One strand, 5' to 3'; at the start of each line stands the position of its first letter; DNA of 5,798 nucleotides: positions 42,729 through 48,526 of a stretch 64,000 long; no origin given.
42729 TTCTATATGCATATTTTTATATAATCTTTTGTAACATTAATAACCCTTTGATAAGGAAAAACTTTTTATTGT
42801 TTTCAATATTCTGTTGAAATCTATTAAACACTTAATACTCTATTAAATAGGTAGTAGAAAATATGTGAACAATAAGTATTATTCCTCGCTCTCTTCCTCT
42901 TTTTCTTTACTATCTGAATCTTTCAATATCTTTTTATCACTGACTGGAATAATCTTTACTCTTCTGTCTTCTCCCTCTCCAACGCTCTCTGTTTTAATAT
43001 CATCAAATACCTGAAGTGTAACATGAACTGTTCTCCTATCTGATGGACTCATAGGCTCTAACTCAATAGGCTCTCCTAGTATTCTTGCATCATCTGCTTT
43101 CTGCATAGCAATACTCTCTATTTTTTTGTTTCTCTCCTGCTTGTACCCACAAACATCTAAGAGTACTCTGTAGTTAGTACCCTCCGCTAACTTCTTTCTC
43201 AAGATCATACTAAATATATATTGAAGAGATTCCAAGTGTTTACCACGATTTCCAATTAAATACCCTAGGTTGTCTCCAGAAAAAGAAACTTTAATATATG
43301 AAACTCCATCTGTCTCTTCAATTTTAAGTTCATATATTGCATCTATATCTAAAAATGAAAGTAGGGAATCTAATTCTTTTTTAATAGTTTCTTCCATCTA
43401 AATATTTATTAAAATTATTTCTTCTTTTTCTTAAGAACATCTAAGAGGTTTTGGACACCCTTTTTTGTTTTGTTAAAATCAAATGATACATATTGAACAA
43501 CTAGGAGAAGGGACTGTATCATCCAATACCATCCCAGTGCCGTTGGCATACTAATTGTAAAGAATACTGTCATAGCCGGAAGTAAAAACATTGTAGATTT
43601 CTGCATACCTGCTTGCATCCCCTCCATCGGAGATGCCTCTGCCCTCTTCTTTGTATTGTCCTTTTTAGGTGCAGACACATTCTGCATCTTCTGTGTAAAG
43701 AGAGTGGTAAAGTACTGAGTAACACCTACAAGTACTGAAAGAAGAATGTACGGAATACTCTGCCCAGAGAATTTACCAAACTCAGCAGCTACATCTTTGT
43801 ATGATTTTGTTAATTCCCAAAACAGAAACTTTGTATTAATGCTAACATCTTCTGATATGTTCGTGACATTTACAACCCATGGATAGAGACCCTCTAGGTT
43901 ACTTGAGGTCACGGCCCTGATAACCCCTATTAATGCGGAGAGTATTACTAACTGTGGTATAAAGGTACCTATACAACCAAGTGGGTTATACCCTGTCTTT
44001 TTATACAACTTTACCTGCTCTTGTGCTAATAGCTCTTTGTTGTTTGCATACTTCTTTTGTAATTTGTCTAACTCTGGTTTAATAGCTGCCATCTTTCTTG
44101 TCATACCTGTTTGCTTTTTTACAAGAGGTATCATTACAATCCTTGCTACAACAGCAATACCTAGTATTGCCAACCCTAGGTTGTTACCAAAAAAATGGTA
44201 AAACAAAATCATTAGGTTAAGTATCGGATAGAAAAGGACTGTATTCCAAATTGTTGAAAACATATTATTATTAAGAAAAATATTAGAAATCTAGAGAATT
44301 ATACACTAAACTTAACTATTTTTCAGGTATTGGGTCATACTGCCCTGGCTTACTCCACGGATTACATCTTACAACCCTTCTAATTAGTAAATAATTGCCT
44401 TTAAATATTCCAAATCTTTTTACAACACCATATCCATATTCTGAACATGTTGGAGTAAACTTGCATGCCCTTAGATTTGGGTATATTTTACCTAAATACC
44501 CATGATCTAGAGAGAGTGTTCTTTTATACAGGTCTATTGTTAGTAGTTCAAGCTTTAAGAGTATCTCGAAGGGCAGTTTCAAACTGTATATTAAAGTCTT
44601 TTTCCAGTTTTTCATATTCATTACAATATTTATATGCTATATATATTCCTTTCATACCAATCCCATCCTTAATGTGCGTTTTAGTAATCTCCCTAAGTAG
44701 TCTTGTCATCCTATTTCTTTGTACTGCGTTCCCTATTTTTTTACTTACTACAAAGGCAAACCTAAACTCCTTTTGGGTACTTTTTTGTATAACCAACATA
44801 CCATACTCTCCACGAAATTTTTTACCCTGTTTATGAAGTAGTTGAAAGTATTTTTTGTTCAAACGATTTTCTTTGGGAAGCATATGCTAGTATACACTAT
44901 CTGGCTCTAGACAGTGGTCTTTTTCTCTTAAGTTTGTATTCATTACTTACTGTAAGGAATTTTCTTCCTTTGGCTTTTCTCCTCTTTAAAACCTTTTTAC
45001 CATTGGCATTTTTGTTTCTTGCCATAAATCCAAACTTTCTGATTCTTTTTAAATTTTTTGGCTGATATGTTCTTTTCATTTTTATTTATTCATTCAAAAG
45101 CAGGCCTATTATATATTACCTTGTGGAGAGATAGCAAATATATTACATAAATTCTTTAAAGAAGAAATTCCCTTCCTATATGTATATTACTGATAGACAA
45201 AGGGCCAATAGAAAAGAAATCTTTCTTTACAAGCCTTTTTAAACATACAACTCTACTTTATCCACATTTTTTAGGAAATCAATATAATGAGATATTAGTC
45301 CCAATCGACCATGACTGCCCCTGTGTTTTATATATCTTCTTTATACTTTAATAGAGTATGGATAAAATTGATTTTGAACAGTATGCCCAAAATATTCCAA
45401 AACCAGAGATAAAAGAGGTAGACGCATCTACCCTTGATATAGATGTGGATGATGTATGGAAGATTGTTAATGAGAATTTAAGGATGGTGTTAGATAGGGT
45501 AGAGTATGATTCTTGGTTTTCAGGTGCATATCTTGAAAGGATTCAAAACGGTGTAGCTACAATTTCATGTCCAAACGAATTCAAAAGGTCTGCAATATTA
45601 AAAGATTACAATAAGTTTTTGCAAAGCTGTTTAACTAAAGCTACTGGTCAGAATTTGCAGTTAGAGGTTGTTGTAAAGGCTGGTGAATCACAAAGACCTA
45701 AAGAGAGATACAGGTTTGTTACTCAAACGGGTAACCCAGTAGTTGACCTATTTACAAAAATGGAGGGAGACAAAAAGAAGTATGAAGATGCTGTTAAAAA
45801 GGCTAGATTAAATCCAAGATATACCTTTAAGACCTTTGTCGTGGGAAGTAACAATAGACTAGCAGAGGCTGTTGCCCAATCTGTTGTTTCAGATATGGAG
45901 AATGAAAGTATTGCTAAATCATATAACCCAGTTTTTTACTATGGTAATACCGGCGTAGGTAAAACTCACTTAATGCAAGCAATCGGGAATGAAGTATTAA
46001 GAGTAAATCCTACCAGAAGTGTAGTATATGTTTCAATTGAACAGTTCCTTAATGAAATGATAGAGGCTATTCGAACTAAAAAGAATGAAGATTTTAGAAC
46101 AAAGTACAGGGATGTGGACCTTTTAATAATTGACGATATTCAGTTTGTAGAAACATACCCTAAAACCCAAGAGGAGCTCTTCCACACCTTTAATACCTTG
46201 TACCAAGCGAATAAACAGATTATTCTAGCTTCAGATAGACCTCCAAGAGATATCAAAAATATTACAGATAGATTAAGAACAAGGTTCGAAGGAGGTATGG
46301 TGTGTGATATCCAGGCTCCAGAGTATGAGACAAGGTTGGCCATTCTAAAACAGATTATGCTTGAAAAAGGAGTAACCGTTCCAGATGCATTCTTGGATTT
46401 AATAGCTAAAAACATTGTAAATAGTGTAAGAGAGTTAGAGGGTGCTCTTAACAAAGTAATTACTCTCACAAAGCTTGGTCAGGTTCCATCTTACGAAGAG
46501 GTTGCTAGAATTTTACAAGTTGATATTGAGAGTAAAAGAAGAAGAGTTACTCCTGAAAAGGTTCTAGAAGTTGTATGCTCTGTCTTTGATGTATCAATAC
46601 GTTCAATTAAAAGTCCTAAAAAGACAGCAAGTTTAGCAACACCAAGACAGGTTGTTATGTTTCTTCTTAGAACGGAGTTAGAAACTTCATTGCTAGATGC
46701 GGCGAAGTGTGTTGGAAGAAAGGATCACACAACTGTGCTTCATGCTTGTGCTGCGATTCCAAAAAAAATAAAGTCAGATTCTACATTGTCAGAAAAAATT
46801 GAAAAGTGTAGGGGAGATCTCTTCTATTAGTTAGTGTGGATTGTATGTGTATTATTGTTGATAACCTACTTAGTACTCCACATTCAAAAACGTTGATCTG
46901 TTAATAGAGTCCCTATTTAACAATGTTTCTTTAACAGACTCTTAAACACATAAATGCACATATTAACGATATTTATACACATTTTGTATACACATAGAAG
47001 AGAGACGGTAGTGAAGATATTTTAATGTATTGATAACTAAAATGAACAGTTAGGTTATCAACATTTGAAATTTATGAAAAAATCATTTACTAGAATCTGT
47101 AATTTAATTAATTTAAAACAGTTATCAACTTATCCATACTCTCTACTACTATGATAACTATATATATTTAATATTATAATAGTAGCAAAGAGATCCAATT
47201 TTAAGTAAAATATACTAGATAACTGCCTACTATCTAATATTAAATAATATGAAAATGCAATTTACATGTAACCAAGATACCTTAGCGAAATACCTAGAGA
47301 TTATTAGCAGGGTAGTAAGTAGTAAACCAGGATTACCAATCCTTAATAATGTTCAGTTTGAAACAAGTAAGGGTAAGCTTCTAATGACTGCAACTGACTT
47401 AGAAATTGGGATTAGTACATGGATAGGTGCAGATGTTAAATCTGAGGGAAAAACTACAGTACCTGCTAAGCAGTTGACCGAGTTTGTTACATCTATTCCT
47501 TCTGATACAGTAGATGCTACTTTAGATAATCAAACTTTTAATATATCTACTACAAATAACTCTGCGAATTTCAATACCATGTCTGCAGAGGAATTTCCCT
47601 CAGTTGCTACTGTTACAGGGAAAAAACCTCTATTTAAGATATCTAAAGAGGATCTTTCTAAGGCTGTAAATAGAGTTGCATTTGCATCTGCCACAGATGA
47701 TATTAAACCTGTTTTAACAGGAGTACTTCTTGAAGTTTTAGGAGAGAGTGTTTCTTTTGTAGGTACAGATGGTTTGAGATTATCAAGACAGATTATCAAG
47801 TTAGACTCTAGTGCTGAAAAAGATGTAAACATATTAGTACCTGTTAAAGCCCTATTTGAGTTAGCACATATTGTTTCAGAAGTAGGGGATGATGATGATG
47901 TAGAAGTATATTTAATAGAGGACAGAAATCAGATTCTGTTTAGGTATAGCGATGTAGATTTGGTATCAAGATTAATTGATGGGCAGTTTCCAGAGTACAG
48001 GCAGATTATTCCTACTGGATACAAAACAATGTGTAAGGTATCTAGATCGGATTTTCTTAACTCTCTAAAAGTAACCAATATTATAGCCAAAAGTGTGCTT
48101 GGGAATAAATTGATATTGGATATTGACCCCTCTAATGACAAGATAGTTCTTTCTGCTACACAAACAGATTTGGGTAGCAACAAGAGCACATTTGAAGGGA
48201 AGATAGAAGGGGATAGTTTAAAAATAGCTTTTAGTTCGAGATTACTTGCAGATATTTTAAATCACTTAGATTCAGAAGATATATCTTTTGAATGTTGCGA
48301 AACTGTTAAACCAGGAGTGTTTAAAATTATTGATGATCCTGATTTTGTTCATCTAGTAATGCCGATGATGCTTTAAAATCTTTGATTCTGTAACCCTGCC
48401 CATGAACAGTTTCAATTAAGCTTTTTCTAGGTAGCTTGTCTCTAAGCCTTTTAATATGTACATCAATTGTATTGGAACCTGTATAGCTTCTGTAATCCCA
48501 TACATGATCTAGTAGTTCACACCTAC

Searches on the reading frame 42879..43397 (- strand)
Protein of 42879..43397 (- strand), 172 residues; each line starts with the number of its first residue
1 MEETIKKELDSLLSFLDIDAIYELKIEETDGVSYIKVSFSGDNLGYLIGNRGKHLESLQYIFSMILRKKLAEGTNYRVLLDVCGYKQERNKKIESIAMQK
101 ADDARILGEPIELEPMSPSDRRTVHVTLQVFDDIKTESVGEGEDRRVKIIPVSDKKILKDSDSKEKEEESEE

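Call 47: search_protein_families(library=pfam, proteins=[window:42879-43397:-])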
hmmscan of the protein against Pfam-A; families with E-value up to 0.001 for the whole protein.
window:42879-43397:- (172 aa): 2 families
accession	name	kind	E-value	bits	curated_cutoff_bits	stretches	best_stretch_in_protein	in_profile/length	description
PF01424.28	R3H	-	2.4e-14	53.5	26.8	1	92-150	5-59/60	R3H domain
PF13083.13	KH_KhpA-B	-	1.4e-09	38.2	32.1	1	18-77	14-70/73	KhpA/KhpB, KH domain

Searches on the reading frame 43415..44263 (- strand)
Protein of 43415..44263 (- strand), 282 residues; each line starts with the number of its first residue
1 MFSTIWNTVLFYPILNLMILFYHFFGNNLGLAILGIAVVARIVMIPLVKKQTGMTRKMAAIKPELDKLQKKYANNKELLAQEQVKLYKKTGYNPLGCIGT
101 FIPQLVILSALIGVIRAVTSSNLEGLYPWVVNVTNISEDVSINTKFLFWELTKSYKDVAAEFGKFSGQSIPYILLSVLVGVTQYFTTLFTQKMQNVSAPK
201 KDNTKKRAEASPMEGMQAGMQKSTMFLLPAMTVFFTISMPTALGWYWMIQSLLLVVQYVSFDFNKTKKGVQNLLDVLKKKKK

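Call 26: search_protein_families(library=pfam, proteins=[window:43415-44263:-])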
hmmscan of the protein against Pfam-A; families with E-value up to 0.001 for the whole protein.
window:43415-44263:- (282 aa): 1 family
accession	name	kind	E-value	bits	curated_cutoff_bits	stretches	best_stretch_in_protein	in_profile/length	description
PF02096.25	60KD_IMP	-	4e-33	115.1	35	1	30-259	2-159/163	60Kd inner membrane protein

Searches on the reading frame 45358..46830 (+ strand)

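Call 26: search_protein_families(library=pfam, proteins=[window:45358-46830:+])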
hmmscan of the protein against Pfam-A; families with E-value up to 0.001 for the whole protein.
window:45358-46830:+ (490 aa): 11 families
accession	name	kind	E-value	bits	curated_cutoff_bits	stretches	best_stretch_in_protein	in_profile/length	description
PF00308.24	Bac_DnaA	-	8e-63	211.9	23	1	151-317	1-162/162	Bacterial DnaA ATPAse domain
PF08299.17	Bac_DnaA_C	-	4.2e-19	68.8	31.5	1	399-467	1-69/69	Bacterial dnaA protein helix-turn-helix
PF01695.23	IstB_IS21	-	1.6e-13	51.2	24.1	1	135-295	42-195/238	IstB-like ATP binding protein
PF11638.13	DnaA_N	-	9.8e-09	35.3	24.6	1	32-93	2-64/65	DnaA N-terminal domain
PF13173.12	AAA_14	-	2.1e-06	28.2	27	1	191-290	4-95/129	AAA domain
PF13401.12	AAA_22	-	4.9e-06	27.3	27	0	193-283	9-109/130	AAA domain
PF00004.35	AAA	-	1.4e-05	26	21.2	1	194-309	3-126/131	ATPase family associated with various cellular activities (AAA)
PF00225.29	Kinesin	-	1.7e-05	24.4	29.3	1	135-252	23-121/327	Kinesin motor domain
PF00910.28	RNA_helicase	-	0.00026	21.9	21.5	1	192-274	1-71/105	RNA helicase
PF16796.11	Microtub_bd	-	0.00046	20.6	27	0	146-246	51-137/155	Microtubule binding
PF01637.24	ATPase_2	-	0.00099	19.4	33.2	0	187-293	18-117/225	ATPase domain predominantly from Archaea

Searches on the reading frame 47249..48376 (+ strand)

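Call 26: search_protein_families(library=pfam, proteins=[window:47249-48376:+])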
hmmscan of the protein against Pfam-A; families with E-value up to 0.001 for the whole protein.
window:47249-48376:+ (375 aa): 3 families
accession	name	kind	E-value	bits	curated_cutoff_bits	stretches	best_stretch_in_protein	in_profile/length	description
PF00712.24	DNA_pol3_beta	-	5e-35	120.7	24.4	2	3-119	1-119/120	DNA polymerase III beta subunit, N-terminal domain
PF02767.21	DNA_pol3_beta_2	-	2.2e-33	115.4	27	2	131-249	2-116/116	DNA polymerase III beta subunit, central domain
PF02768.20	DNA_pol3_beta_3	-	4.3e-17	62.5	27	1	251-373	1-120/121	DNA polymerase III beta subunit, C-terminal domain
